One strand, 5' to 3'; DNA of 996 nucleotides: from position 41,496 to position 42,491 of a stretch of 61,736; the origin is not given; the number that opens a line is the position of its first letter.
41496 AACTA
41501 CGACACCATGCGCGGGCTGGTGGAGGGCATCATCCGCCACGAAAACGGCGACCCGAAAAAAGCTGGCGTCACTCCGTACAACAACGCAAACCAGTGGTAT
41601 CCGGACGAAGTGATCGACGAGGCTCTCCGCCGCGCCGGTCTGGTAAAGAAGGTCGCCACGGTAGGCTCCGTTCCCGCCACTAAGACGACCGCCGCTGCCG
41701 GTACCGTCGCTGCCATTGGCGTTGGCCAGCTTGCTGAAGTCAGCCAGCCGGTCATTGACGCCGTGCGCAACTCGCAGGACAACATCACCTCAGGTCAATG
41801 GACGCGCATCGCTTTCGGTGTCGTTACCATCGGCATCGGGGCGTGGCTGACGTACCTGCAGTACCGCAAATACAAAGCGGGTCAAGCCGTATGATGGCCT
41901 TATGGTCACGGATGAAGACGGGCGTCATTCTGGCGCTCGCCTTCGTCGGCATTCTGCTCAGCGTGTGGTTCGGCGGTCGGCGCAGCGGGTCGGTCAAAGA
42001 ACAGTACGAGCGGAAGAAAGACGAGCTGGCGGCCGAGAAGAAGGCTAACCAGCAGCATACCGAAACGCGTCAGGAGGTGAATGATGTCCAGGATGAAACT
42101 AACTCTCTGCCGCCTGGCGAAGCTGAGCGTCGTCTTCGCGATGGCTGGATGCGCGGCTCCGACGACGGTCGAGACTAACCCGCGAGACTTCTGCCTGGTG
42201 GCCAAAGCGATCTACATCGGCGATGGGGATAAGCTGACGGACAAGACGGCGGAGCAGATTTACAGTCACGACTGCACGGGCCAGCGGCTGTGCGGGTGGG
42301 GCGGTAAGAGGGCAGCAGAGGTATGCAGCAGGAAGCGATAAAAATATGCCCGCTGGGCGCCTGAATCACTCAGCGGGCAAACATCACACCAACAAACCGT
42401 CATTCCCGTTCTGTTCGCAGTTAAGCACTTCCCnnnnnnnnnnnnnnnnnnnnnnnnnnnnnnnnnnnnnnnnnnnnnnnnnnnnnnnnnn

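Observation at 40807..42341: Lysis cassette with endolysin-like protein carrying a C-terminal transmembrane segment and overlapped spanins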

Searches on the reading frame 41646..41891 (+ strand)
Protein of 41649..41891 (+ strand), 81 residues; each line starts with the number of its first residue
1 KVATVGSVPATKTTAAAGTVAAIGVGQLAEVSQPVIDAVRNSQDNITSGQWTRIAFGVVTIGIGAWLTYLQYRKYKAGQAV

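Call 68: search_protein_families(library=pfam, proteins=[window:41649-41891:+], max_evalue=10)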
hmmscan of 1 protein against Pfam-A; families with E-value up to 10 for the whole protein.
seq(81 aa): 0 families

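Call 69: search_protein_families(library=phrogs, proteins=[window:41649-41891:+], max_evalue=1)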
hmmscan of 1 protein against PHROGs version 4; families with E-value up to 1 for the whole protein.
seq(81 aa): 2 families
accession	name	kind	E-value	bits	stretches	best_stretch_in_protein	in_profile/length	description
phrog_873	-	head and packaging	8.9e-06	25.3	1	8-65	499-568/1277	endolysin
phrog_37524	-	unknown function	0.18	11.6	1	3-45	221-263/610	-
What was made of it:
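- Tried and rejected: Pfam gave nothing at E<=10, and PHROG matched only the endolysin family itself (calls 68, 69).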

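Call 74: search_protein_representatives(alignment_id=A8)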
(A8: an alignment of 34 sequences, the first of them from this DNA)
Query: 34 sequences, 81 profile positions. Proteins with E-value up to 0.001 (for the whole library): 53; up to 1e-10: 20; up to 1e-30: 0. The best 53 are listed.
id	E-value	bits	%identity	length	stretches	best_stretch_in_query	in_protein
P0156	1.3e-27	111.5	-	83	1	2-80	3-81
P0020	3.9e-27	110.0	-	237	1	6-81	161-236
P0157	4.1e-27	109.9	-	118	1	4-80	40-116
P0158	1.2e-26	108.4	-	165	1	2-79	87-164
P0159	3.3e-23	97.4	-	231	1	9-80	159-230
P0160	1.8e-22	95.1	-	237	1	3-80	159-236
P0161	3.8e-22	94.0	-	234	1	2-80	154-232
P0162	4.7e-22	93.7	-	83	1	19-80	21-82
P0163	7.3e-22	93.1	-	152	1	6-79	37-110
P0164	3.2e-21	91.0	-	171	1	21-80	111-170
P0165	6.1e-21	90.1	-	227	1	4-80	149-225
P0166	8.0e-20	86.6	-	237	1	11-80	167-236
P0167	3.1e-18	81.5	-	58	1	25-80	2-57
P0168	4.8e-16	74.4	-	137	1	28-80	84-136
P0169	1.9e-15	72.6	-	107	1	30-78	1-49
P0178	7.9e-09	51.3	-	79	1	6-74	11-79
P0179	8.0e-09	51.3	-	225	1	12-71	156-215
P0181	1.3e-07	47.5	-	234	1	15-80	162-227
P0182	2.0e-07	46.8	-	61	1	16-74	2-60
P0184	6.3e-07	45.2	-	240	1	15-73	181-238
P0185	9.1e-07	44.7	-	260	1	10-73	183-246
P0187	2.1e-06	43.6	-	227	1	10-74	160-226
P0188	7.1e-06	41.9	-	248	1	16-73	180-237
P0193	4.6e-05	39.3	-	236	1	5-67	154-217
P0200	1.6e-04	37.5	-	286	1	13-73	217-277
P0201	2.0e-04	37.2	-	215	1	12-76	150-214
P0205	6.2e-04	35.7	-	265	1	8-78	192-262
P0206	7.3e-04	35.4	-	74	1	4-70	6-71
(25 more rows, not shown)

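Call 76: find_encoding_contigs(protein=P0206, flank=3000, max_places=3)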
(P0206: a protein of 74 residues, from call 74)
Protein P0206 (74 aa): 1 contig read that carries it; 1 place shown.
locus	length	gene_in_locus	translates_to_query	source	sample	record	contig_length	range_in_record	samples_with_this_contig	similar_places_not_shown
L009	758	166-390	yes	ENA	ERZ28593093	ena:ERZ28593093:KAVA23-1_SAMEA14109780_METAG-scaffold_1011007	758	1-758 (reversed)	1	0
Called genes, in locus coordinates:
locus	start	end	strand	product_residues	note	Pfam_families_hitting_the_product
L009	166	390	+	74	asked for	-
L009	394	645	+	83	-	-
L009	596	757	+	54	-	?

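Call 77: find_encoding_contigs(protein=P0178, flank=3000, max_places=3)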
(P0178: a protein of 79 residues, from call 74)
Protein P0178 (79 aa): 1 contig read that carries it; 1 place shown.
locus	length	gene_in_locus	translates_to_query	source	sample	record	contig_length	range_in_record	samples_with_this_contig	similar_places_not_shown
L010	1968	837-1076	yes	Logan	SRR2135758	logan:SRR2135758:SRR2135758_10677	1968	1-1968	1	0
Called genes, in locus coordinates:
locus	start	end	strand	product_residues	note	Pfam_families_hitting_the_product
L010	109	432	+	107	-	-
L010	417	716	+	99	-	-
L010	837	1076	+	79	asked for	-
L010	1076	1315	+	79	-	-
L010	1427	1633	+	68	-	-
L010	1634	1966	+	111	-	?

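Call 78: find_encoding_contigs(protein=P0182, flank=3000, max_places=3)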
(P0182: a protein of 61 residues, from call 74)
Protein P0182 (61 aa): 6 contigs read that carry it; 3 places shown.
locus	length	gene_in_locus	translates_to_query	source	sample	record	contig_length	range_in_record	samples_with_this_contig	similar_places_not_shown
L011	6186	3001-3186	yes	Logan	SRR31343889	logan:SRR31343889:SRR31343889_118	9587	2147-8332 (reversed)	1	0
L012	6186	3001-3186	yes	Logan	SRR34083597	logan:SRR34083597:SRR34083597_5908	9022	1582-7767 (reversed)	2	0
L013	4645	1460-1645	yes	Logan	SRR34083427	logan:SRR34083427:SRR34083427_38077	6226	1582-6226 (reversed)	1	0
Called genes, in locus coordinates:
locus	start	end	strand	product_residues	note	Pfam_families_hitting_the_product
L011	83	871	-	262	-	PF01061:ABC2_membrane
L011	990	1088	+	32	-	-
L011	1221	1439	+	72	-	-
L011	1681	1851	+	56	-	-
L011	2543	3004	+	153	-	PF13539:Peptidase_M15_4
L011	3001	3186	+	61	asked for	-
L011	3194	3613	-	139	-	-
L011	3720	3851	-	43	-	-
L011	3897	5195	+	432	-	-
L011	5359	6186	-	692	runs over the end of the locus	PF01839:FG-GAP (faint), PF12256:TcdB_toxin_midN (faint), PF13517:FG-GAP_3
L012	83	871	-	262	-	PF01061:ABC2_membrane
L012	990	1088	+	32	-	-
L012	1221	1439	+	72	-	-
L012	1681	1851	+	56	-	-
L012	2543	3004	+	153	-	PF13539:Peptidase_M15_4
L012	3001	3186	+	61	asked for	-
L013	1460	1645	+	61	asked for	-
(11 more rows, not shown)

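Call 81: search_protein_families(library=pfam, proteins=[P0179, P0181, P0184, P0187, P0188, P0200, P0201, P0205, P0185, P0193], max_evalue=0.001)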
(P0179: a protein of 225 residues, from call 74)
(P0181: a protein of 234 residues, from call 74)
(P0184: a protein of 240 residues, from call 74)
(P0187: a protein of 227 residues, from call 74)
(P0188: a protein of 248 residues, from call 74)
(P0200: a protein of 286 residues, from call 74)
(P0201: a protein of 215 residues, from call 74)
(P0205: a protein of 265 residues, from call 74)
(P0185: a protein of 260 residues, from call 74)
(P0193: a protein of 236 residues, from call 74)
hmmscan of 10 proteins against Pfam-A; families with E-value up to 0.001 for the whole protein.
P0179 (225 aa): 1 family
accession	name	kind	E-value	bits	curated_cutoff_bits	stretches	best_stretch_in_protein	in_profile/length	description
PF07486.17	Hydrolase_2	-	3.8e-18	66.4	27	1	25-147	1-100/100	Cell Wall Hydrolase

P0181 (234 aa): 1 family
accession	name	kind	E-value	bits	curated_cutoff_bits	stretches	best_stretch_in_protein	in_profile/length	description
PF13539.11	Peptidase_M15_4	-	3.2e-10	40.9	25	1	59-121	5-69/70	D-alanyl-D-alanine carboxypeptidase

P0184 (240 aa): 1 family
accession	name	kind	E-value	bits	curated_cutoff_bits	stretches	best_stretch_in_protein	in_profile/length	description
PF00959.24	Phage_lysozyme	-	1e-44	152.3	22.3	1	14-153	1-125/125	Phage lysozyme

P0187 (227 aa): 1 family
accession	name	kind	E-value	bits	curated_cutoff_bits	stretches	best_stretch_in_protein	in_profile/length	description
PF00959.24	Phage_lysozyme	-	1.3e-43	148.7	22.3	1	14-140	1-125/125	Phage lysozyme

P0188 (248 aa): 1 family
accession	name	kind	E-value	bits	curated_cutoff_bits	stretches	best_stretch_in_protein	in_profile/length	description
PF00182.24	Glyco_hydro_19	-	0.00061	20.1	25.5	1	65-104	106-146/232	Chitinase class I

P0200 (286 aa): 1 family
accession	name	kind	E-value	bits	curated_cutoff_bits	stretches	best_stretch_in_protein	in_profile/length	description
PF00182.24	Glyco_hydro_19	-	9.2e-10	39.1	25.5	1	84-158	79-152/232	Chitinase class I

P0201 (215 aa): 2 families
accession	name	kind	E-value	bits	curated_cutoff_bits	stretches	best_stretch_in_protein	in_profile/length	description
PF08291.16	Peptidase_M15_3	-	1.6e-25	89.7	23.2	1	38-120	26-108/108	Peptidase M15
PF05951.18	Peptidase_M15_2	-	1.6e-13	51.1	27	1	42-127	59-153/153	Bacterial protein of unknown function (DUF882)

P0205 (265 aa): 0 families

P0185 (260 aa): 0 families

P0193 (236 aa): 1 family
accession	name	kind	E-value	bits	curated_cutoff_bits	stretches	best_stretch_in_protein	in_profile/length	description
PF00959.24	Phage_lysozyme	-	7.9e-44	149.4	22.3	1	12-135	1-125/125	Phage lysozyme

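Call 84: find_encoding_contigs(protein=P0187, flank=2000, max_places=2)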
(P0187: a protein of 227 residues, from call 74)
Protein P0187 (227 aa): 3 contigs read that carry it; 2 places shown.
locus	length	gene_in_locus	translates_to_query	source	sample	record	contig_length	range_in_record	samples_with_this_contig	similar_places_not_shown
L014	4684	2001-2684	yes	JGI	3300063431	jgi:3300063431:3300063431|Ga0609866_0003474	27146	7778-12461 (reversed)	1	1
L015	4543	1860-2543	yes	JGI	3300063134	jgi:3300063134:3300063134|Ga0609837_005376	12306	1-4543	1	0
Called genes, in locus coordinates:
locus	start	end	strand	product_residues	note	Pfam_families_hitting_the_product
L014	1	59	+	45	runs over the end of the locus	-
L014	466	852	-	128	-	-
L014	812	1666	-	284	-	PF13403:Hint_2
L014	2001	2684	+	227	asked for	PF00959:Phage_lysozyme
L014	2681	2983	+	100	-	-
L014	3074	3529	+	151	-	-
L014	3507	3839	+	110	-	-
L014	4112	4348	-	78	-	-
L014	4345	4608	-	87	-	-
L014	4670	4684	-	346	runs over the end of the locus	PF01068:DNA_ligase_A_M, PF09414:RNA_ligase (weak), PF04679:DNA_ligase_A_C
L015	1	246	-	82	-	?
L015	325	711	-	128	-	-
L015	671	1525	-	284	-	PF13403:Hint_2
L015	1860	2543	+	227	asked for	PF00959:Phage_lysozyme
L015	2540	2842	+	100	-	-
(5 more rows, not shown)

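Call 85: find_encoding_contigs(protein=P0200, flank=2000, max_places=2)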
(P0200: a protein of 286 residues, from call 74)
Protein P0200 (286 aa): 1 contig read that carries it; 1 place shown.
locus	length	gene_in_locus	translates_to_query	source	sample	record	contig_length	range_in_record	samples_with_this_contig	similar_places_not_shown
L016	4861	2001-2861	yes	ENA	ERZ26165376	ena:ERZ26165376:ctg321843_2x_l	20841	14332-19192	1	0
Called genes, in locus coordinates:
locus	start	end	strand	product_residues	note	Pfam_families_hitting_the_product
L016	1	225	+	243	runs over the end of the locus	-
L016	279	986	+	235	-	-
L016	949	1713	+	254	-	-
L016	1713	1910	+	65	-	-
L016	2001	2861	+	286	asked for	PF00182:Glyco_hydro_19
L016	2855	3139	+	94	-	-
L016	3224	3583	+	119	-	-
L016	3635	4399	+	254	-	PF13482:RNase_H_2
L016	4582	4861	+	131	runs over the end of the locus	PF18909:dGTP_diPhyd_N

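Call 86: find_encoding_contigs(protein=P0181, flank=2000, max_places=2)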
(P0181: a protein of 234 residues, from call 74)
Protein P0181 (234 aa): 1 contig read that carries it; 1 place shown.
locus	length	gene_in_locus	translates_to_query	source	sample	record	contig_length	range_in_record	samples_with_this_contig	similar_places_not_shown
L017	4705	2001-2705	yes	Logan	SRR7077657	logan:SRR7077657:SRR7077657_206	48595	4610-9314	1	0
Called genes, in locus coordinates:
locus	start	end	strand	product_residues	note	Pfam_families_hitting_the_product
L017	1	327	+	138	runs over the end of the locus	PF25682:Phage_VG64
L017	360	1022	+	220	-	PF21265:SBB_T7 (weak)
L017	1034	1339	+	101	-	-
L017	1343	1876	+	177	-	PF05367:Phage_endo_I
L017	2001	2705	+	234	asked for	PF13539:Peptidase_M15_4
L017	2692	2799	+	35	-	-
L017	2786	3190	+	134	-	-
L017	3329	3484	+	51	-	-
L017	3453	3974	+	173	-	PF01510:Amidase_2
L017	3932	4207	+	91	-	PF14090:HTH_39 (weak)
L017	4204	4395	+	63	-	-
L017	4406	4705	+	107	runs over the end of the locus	-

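Call 91: search_dna_similar(query=P0187, collection=phages, mode=protein, max_rows=30, max_evalue=1e-10)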
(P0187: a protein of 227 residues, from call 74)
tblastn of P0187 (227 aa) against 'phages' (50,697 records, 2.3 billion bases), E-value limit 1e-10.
Records with a match: 1914; places in all: 1923; records where one place covers at least 80% of the query: 2.
Best place of each record, by identity: 60-80% 2; <60% 1912.
By first word of the organism name: Escherichia 547; Salmonella 192; Pseudomonas 158; Klebsiella 137; Acinetobacter 104; Stx2a-converting 97; Shigella 57; Xanthomonas 51; Bacillus 43; Enterobacteria 42; and 86 more.
By host as written in the record: - 304; Escherichia coli 166; Klebsiella pneumoniae 76; Escherichia coli K-12 MG1655 51; Acinetobacter baumannii 37; Pseudomonas aeruginosa 35; Pseudomonas putida KT2440 and Paw85 32; Salmonella sp. 26; and 520 more.
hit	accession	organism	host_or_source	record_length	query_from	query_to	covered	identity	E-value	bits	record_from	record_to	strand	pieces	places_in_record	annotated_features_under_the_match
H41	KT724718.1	Brucella phage BiPBO1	Brucella inopinata strain BO1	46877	1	227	100%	68.7%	4e-92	300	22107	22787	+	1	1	lysozyme | hypothetical protein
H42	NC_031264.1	Brucella phage BiPBO1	Brucella inopinata strain BO1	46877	1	227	100%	68.7%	4e-92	300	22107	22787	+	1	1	endolysin | hypothetical protein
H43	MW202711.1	Caudoviricetes sp.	Manatee Spring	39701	1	147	65%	54.0%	4e-39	148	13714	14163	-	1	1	lysozyme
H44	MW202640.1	Caudoviricetes sp.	Manatee Spring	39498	4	144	62%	53.5%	5e-37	142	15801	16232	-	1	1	lysozyme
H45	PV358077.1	Enterobacter phage ENT1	Enterobacter hormaechei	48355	9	144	60%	51.4%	9e-34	133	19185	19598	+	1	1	record has no annotation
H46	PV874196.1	Enterobacter phage BHUENT6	Enterobacter cloacae complex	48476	9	144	60%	51.4%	9e-34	133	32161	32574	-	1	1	record has no annotation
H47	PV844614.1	Enterobacter phage BHUENT3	Enterobacter cloacae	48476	9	144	60%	51.4%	9e-34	133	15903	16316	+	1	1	record has no annotation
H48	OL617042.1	Flyfo siphovirus Tbat2_3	Pteropus tonganus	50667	9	144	60%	51.4%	6e-33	130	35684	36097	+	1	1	lysozyme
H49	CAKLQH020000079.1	Acinetobacter phage MD-2021a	not known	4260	1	153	67%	45.2%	2e-30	124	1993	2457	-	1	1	lycV_2: Gifsy-2 prophage lysozyme | phage holin, lambda family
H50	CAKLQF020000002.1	Acinetobacter phage MD-2021a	not known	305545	1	153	67%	45.2%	2e-30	124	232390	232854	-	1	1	lycV_1: Gifsy-2 prophage lysozyme | phage holin, lambda family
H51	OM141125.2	Pseudomonas phage PP9W2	Pseudomonas aeruginosa P9W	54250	4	144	62%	49.0%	4e-30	122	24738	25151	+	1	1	lysozyme R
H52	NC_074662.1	Pseudomonas phage PP9W2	Pseudomonas aeruginosa P9W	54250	4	144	62%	49.0%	4e-30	122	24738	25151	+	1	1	lysozyme R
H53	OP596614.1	Bradyrhizobium phage ppBeUSDA76-2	Bradyrhizobium elkanii USDA 76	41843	9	140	58%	52.3%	6e-35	136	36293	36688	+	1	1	lysozyme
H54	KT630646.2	Salmonella phage SEN5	Salmonella enterica subsp. salamae ...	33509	4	150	65%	46.3%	1e-28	118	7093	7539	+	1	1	lysin | holin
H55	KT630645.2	Salmonella phage SEN4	Salmonella enterica subsp. salamae ...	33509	4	150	65%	46.3%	1e-28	118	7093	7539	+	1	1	lysin | holin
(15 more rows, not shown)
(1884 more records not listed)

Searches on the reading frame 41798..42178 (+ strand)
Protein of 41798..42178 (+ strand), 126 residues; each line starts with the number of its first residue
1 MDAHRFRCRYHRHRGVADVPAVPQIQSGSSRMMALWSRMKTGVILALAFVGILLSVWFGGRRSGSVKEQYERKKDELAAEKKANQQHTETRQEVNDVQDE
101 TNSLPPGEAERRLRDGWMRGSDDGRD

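Call 3: search_protein_families(library=pfam, proteins=[window:41798-42178:+], max_evalue=1)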
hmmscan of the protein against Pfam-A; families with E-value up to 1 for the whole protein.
window:41798-42178:+ (126 aa): 4 families
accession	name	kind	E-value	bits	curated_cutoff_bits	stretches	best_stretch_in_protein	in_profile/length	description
PF16118.10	DUF4834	-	0.055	14.8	27.8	1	43-102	15-75/99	Domain of unknown function (DUF4834)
PF24072.1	T7_gp14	-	0.057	13.8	27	1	60-98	107-146/187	T7 virus internal virion protein gp14 family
PF00771.25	FHIPEP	-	0.19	10.6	29.1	1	20-92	256-322/657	FHIPEP family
PF08229.16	SHR3_chaperone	-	0.2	11.1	25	1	43-90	136-186/188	ER membrane protein SH3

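Call 4: search_protein_families(library=phrogs, proteins=[window:41798-42178:+], max_evalue=0.01)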
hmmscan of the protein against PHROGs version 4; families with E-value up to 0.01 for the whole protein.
window:41798-42178:+ (126 aa): 3 families
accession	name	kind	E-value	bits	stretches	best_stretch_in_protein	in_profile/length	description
phrog_1026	-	lysis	9.8e-19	68.4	1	34-119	2-83/85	Rz-like spanin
phrog_214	-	lysis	0.00085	20.2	1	36-101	6-71/176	Rz-like spanin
phrog_1327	-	lysis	0.0037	18.1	1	39-99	5-65/158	Rz-like spanin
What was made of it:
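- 41891..42178 (+): i-spanin, 95 aa. It has an N-terminal TMD and a charged periplasmic domain. Its start codon overlaps the endolysin stop codon (ATGA). PHROG 1026, E 1e-18 (call 4).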

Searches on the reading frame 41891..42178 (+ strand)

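Call 31: search_protein_families(library=ncbifam, proteins=[window:41891-42178:+], max_evalue=1)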
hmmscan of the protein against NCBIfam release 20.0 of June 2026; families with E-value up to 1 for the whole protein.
window:41891-42178:+ (95 aa): 2 families
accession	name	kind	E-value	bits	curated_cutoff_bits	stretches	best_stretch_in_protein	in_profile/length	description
NF002058.0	PRK00888.1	equivalog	0.06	13.2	101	1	12-71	6-65/111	cell division protein FtsB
NF008638.0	PRK11628.1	equivalog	0.14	12.3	137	1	22-76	43-98/105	transcriptional regulator BolA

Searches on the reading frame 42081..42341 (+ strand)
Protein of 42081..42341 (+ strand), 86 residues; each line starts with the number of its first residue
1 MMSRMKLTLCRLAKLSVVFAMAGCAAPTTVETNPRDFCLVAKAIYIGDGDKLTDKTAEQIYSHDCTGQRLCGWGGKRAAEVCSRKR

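Call 3: search_protein_families(library=pfam, proteins=[window:42081-42341:+], max_evalue=1)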
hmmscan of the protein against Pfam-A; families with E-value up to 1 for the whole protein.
window:42081-42341:+ (86 aa): 0 families

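Call 4: search_protein_families(library=phrogs, proteins=[window:42081-42341:+], max_evalue=0.01)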
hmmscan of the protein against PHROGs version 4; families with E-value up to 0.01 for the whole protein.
window:42081-42341:+ (86 aa): 1 family
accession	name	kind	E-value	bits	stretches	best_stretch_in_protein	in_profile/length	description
phrog_1275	-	lysis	6.4e-16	59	1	11-79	8-77/81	Rz-like spanin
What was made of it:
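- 42081..42341 (+): o-spanin precursor, 86 aa. Its lipoprotein signal ends in FAMAG|C24, with Ala at +2. The gene is in the +1 frame relative to the i-spanin and shares 98 nt with it. PHROG 1275, E 6e-16 (call 4).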

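Call 31: search_protein_families(library=ncbifam, proteins=[window:42081-42341:+], max_evalue=1)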
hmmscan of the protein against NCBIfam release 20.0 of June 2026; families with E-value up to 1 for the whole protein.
window:42081-42341:+ (86 aa): 1 family
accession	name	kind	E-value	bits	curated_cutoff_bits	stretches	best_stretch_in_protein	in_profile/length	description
NF033216.1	lipo_YgdI_YgdR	subfamily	0.038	13.9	42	1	9-33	4-28/71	YgdI/YgdR family lipoprotein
